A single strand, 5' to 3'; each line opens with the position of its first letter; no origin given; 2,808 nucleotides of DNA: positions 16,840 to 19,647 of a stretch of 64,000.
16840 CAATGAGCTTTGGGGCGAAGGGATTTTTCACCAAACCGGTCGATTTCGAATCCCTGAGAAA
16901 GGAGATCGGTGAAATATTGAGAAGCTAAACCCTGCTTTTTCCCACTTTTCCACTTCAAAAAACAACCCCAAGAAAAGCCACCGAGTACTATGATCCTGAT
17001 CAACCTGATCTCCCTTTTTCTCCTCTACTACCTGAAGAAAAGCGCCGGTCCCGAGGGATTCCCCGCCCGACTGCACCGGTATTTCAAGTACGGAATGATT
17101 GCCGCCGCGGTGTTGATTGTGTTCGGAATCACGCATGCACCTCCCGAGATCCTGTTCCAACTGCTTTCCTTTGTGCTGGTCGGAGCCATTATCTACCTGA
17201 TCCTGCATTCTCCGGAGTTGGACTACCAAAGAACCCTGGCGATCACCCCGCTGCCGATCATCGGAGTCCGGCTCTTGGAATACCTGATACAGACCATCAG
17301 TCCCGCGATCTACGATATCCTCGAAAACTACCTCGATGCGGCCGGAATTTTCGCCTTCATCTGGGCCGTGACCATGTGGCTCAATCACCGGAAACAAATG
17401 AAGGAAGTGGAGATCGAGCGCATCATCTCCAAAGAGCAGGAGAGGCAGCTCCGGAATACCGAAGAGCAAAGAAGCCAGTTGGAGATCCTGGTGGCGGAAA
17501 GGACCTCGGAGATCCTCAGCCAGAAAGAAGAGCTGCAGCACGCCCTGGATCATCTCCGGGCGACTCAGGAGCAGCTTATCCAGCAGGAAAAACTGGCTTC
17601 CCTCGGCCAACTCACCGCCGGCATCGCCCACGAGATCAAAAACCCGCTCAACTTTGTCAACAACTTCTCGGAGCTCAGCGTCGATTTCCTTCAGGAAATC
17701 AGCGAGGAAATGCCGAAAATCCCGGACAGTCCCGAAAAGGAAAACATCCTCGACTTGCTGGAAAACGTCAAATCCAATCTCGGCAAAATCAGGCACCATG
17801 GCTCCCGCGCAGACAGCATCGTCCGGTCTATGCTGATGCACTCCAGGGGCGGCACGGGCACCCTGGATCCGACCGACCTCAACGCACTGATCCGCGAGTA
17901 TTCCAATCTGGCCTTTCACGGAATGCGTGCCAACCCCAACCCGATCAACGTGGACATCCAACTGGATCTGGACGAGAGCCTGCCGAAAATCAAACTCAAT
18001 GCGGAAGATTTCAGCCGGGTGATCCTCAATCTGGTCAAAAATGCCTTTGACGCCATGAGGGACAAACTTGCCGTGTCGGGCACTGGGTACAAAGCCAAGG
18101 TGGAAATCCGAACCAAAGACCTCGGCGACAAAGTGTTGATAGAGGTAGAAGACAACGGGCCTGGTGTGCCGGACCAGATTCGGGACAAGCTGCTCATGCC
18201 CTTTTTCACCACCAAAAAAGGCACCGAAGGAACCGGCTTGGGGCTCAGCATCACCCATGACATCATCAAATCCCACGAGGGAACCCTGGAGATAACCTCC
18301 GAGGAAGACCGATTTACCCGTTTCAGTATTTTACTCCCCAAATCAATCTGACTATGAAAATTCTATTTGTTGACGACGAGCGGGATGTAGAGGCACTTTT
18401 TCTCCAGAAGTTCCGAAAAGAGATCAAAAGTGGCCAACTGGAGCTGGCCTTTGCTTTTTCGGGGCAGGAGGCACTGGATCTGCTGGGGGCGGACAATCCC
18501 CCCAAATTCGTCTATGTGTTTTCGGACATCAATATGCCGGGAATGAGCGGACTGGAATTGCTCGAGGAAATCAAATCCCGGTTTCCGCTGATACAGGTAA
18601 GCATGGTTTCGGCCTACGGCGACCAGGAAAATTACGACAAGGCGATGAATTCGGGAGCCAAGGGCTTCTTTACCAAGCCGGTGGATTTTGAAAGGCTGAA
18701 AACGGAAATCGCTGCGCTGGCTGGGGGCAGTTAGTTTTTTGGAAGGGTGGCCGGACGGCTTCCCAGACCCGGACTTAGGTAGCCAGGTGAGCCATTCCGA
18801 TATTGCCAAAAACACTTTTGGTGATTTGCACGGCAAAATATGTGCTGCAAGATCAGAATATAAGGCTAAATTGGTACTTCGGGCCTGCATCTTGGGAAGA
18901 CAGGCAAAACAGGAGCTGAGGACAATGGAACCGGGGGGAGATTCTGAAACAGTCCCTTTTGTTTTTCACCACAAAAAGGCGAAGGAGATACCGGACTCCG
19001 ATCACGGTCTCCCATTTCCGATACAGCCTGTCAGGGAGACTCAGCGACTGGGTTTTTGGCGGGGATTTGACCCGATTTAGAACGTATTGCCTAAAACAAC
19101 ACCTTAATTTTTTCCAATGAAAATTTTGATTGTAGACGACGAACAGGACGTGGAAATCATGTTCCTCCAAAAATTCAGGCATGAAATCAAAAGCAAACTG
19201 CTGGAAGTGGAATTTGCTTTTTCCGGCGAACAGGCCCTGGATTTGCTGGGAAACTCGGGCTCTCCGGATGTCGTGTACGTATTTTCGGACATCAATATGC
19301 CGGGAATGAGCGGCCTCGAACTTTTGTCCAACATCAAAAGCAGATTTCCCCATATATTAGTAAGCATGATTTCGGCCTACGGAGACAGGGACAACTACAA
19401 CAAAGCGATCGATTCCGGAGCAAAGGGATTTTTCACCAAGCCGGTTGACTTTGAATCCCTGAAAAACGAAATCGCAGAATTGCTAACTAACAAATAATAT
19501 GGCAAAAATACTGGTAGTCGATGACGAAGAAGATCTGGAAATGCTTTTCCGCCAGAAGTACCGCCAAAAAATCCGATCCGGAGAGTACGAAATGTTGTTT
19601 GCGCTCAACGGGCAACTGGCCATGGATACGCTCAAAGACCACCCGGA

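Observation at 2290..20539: Multi-kinase, three-receiver, adenylate-cyclase signalling network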

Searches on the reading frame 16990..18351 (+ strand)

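Call 4: search_protein_families(library=pfam, proteins=[window:16990-18351:+], max_evalue=0.01)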
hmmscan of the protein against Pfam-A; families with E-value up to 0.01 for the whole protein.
window:16990-18351:+ (453 aa): 3 families
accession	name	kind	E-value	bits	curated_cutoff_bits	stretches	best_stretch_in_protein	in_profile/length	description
PF02518.31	HATPase_c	-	1.3e-23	84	26.4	1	339-451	4-109/111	Histidine kinase-, DNA gyrase B-, and HSP90-like ATPase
PF00512.31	HisKA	-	2.7e-07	31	26.9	1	205-289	2-65/66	His Kinase A (phospho-acceptor) domain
PF14501.12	HATPase_c_5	-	3.1e-06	27.5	22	1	336-448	1-100/102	GHKL domain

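Call 31: search_protein_families(library=ncbifam, proteins=[window:16990-18351:+], max_evalue=0.0001)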
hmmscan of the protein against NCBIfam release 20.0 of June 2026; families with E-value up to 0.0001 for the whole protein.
window:16990-18351:+ (453 aa): 71 families (the best 25 are shown)
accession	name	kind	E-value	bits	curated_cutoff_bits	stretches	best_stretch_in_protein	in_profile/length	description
NF008468.0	PRK11360.1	equivalog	8.6e-47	159.8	646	1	172-451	357-608/616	two-component system sensor histidine kinase AtoS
NF010411.0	PRK13837.1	equivalog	1.8e-38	132.2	647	1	148-452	398-676/828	two-component system VirA-like sensor kinase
NF038348.1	T2SS_HK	subfamily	4.9e-36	124.3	450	2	330-450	461-572/574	histidine kinase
NF007688.0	PRK10364.1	equivalog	1.4e-34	119.7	479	2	273-452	288-452/460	two-component system sensor histidine kinase ZraS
NF052574.1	HisKinEspCMyxo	equivalog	1.6e-34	119.2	1200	1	191-451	403-637/785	serine histidine kinase EspC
NF047466.1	hybrid_RR_LvrB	exception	5.7e-33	114.6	500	1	182-451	129-376/377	hybrid histidine kinase/response regulator LvrB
NF047497.1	HK_LIC_12097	equivalog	5.7e-33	114.1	500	1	119-451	66-366/367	LIC_12097 family sensor histidine kinase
NF046026.1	HisKinCckACaul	equivalog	8.5e-33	113.4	1000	1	263-451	340-532/678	cell cycle histidine kinase CckA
NF046020.1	HisKinCckABruc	equivalog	1.1e-31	109.5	1000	1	189-452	464-708/868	cell cycle histidine kinase CckA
NF010076.0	PRK13557.1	subfamily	3e-29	101.9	631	1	190-451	148-394/540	histidine kinase famiy protein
NF052573.1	HisKinEspAMyxo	equivalog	2.8e-28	98.4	1400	1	189-449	368-609/755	serine histidine kinase EspA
NF008293.1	PRK11073.1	equivalog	2.7e-27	95.9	240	1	318-450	215-346/349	nitrogen regulation protein NR(II)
NF053867.1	SprKinKinDBac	equivalog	3.3e-25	88.5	775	1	273-452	333-498/500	sporulation kinase KinD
NF047794.1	HisKinPtgB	equivalog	1e-24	86.8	1000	1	151-439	399-643/656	two-component system sensor histidine kinase PgtB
NF047496.1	HK_LIC11548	equivalog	7.1e-22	77.9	750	1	182-450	337-588/589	LIC_11548 family sensor histidine kinase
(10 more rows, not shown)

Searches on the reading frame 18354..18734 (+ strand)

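Call 4: search_protein_families(library=pfam, proteins=[window:18354-18734:+], max_evalue=0.01)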
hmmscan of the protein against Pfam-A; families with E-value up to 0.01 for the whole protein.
window:18354-18734:+ (126 aa): 1 family
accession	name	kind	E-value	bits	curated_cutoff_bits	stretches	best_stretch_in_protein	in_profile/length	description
PF00072.30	Response_reg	-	5.4e-21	75.3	30.2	1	3-119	1-110/111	Response regulator receiver domain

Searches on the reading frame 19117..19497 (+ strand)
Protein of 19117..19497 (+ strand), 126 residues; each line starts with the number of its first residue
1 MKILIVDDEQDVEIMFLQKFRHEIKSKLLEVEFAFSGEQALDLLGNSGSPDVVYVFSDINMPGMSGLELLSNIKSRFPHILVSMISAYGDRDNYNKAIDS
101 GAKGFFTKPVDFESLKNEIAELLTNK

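Call 4: search_protein_families(library=pfam, proteins=[window:19117-19497:+], max_evalue=0.01)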
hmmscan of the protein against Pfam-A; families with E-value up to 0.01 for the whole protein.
window:19117-19497:+ (126 aa): 1 family
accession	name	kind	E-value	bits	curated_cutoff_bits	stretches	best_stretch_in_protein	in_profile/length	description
PF00072.30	Response_reg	-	1.8e-22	80.1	30.2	1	3-119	1-110/111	Response regulator receiver domain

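Call 31: search_protein_families(library=ncbifam, proteins=[window:19117-19497:+], max_evalue=0.0001)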
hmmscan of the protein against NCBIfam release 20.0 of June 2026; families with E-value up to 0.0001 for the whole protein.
window:19117-19497:+ (126 aa): 74 families (the best 25 are shown)
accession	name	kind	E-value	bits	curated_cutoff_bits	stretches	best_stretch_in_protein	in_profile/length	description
NF053512.1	nitric_RR_NosR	exception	8.7e-16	57.9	400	1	3-123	1-115/422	response regulator c-di-GMP phosphodiesterase, NosR family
TIGR01818.1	ntrC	equivalog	1e-14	54.2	558.6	1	3-114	1-105/463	nitrogen regulation protein NR(I)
TIGR02875.1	spore_0_A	equivalog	7.9e-14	51.5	200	1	2-125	4-124/262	sporulation transcription factor Spo0A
NF007969.0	PRK10693.1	equivalog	1.8e-13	50.3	329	1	2-123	9-124/337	two-component system response regulator RssB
NF007135.0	PRK09581.1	equivalog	2.6e-13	49.6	474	1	2-119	4-116/457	PleD family two-component system response regulator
NF008469.0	PRK11361.1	equivalog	4.4e-13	48.7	714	1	2-117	6-114/461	acetoacetate metabolism transcriptional regulator AtoC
NF041734.1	resp_reg_RppA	equivalog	5.9e-13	48.7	250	1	1-119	1-114/229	two-component system response regulator RppA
NF008176.1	PRK10923.1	equivalog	1.4e-12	47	620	1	3-113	6-109/469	nitrogen regulation protein NR(I)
NF052313.1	T9SS_RR_PorX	equivalog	1.5e-12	47.1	300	1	2-114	2-107/513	T9SS response regulator signal transducer PorX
NF041367.1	CheY_Halo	equivalog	6e-12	46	200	1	3-121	1-112/114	chemotaxis protein CheY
NF046020.1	HisKinCckABruc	equivalog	6.4e-12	44.2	1000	1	2-123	751-867/868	cell cycle histidine kinase CckA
NF047793.1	ResRegPgtA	equivalog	7.5e-12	44.8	650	1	2-125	7-123/414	two-component system response regulator PgtA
NF052445.1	RespRegMctR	equivalog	1.6e-11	44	300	1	2-119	3-115/205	two-component system response regulator MctR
NF011695.0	PRK15115.1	equivalog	2.3e-11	43.1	763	1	2-124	8-123/445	two-component system response regulator GlrR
NF012023.0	PRK15479.1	equivalog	5e-11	42.6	337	1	1-123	1-116/224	transcriptional regulator TctD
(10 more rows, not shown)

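Call 63: find_related_loci(query=window:19117-19497:+, collection=genome_contigs, flank=3000)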
Query window:19117-19497:+ (126 aa) in genome_contigs; peptide patterns used: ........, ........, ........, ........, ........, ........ (x = any residue, [..] = any of these).
369 stretches matched a pattern; 265 encode a relative of the query (tblastn E <= 1e-3); the best 80 are kept; 75 distinct loci.
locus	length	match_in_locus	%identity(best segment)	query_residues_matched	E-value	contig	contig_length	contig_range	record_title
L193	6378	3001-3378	94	1-126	7e-77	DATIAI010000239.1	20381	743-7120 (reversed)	MAG TPA_asm: Algoriphagus sp. isolate SMAG_U16260 k141_187750, whole genome shotgun sequence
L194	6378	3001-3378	93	1-126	1e-75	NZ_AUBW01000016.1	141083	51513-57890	Algoriphagus terrigena DSM 22685 G459DRAFT_scaffold00015.15_C, whole genome shotgun sequence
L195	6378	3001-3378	92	1-126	1e-74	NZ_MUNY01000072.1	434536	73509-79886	Algoriphagus sp. A40 NODE_1_length_434536_cov_9.67679_ID_1, whole genome shotgun sequence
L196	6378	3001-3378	92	1-126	1e-74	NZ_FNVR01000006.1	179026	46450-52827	Algoriphagus boritolerans DSM 17298 = JCM 18970 strain DSM 17298, whole genome shotgun sequence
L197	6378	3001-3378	90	1-126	2e-74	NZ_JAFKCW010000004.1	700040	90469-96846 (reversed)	Algoriphagus aestuariicola strain JCM 31546 4, whole genome shotgun sequence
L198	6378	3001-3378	91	1-126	3e-74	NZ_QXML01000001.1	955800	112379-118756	Algoriphagus lacus strain N3 N3_scaffold1, whole genome shotgun sequence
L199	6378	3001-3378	92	1-126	2e-74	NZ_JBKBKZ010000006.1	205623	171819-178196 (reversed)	MAG: Algoriphagus sp. isolate 21H_022.bin.30 NODE_6_length_205623_cov_11.527235, whole genome shotgun sequence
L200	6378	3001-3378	90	1-126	7e-74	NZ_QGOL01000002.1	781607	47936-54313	Algoriphagus litoralis strain DSL-12 contig2, whole genome shotgun sequence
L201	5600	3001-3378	92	1-126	4e-74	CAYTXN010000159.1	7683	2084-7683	MAG TPA_asm: uncultured Limnohabitans sp. isolate SRP319275_co6_62 genome assembly, contig: NODE_5905_length_7683_cov_10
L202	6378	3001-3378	90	1-126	7e-74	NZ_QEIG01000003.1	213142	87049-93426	Algoriphagus sp. AK58 B2G_R1__paired__contig_3, whole genome shotgun sequence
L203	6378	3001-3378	91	1-126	1e-73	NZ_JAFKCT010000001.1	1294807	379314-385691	Algoriphagus oliviformis strain H41 1, whole genome shotgun sequence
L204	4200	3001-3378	91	1-126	9e-74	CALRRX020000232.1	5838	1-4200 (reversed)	MAG: Reyranella massiliensis 521 isolate JJ-D1D10-2-2-m1-bin224 genome assembly, contig: JJ-OR11-01-C651, whole genome s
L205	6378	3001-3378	90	1-126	2e-73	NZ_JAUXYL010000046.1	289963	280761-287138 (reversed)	MAG: Algoriphagus sp. isolate C18_concoct.bin.171 C18_k141_48693, whole genome shotgun sequence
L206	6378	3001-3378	90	1-126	2e-73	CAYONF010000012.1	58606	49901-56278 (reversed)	MAG TPA_asm: uncultured Limnohabitans sp. isolate binchicken_co214_356 genome assembly, contig: NODE_353_length_58606_co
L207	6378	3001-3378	90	1-126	2e-72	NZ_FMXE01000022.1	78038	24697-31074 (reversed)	Algoriphagus alkaliphilus strain DSM 22703, whole genome shotgun sequence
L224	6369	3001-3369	74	1-123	4e-58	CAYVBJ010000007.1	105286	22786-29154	MAG TPA_asm: uncultured Balneolaceae bacterium isolate binchicken_co218_300 genome assembly, contig: NODE_49_length_1052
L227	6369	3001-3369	73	1-123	1e-57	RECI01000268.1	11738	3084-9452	MAG: Balneolaceae bacterium isolate DLM2.Bin24 NODE_8287_length_11738_cov_22.6436, whole genome shotgun sequence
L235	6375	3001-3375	70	1-125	3e-56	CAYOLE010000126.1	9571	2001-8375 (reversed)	MAG TPA_asm: uncultured Rhodohalobacter sp. isolate SRP284430_co1_102 genome assembly, contig: NODE_5374_length_9571_cov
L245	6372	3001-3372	69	1-124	2e-55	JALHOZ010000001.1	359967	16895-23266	MAG: Saprospiraceae bacterium isolate bin.200 c_000000000143, whole genome shotgun sequence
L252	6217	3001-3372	68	1-124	5e-55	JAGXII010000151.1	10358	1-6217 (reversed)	MAG: Christiangramia sp. isolate LH_M82 k141_1140848, whole genome shotgun sequence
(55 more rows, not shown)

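Call 66: search_protein_families(library=pfam, proteins=[L224:3393-4568:+, L235:3389-4567:+, L227:3447-4586:+, L245:3796-4578:+, L252:3408-6216:+], max_evalue=0.001)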
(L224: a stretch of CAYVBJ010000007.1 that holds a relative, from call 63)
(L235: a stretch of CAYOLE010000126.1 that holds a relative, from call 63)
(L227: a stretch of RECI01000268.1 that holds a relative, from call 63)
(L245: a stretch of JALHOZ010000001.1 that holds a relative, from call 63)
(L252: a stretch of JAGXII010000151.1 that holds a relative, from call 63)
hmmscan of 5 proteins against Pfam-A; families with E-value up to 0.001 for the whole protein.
L224:3393-4568:+ (391 aa): 2 families
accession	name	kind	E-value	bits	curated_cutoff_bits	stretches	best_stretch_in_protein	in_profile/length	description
PF07228.17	SpoIIE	-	2.9e-53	181.1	25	1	195-385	1-190/192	Stage II sporulation protein E (SpoIIE)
PF00072.30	Response_reg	-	4.6e-25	88.4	30.2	1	6-121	1-110/111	Response regulator receiver domain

L235:3389-4567:+ (392 aa): 2 families
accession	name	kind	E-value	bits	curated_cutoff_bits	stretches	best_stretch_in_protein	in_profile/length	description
PF07228.17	SpoIIE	-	5.4e-49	167.2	25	1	196-387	1-191/192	Stage II sporulation protein E (SpoIIE)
PF00072.30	Response_reg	-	3.3e-23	82.4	30.2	1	7-122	1-110/111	Response regulator receiver domain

L227:3447-4586:+ (379 aa): 2 families
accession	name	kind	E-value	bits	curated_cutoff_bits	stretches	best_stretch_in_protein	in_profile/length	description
PF07228.17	SpoIIE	-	1.1e-47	162.9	25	1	179-369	1-190/192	Stage II sporulation protein E (SpoIIE)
PF00072.30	Response_reg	-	3.2e-22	79.2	30.2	1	3-105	10-110/111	Response regulator receiver domain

L245:3796-4578:+ (260 aa): 2 families
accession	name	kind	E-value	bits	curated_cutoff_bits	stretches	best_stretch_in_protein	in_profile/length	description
PF02588.21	YitT_membrane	-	1.3e-55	188.4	24.3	1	2-185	21-204/205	Uncharacterised 5xTM membrane BCR, YitT family COG1284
PF10035.14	DUF2179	-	1.3e-09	38.2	22.8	1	211-251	14-55/55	Uncharacterized protein conserved in bacteria (DUF2179)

L252:3408-6216:+ (936 aa): 4 families
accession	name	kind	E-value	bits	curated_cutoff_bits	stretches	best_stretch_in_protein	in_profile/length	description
PF07494.17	Reg_prop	-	4.3e-31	103.4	20.4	0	454-477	1-24/24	Two component regulator propeller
PF07495.19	Y_Y_Y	-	2.8e-16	59.6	26.6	1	842-906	1-65/65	Y_Y_Y domain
PF08450.18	SGL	-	3.1e-07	30.7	26.3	0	518-561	57-102/246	SMP-30/Gluconolactonase/LRE-like region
PF23754.1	Beta-prop_IP5PC_F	-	3.2e-05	23.4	27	0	546-631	290-370/392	IP5P C-F beta-propeller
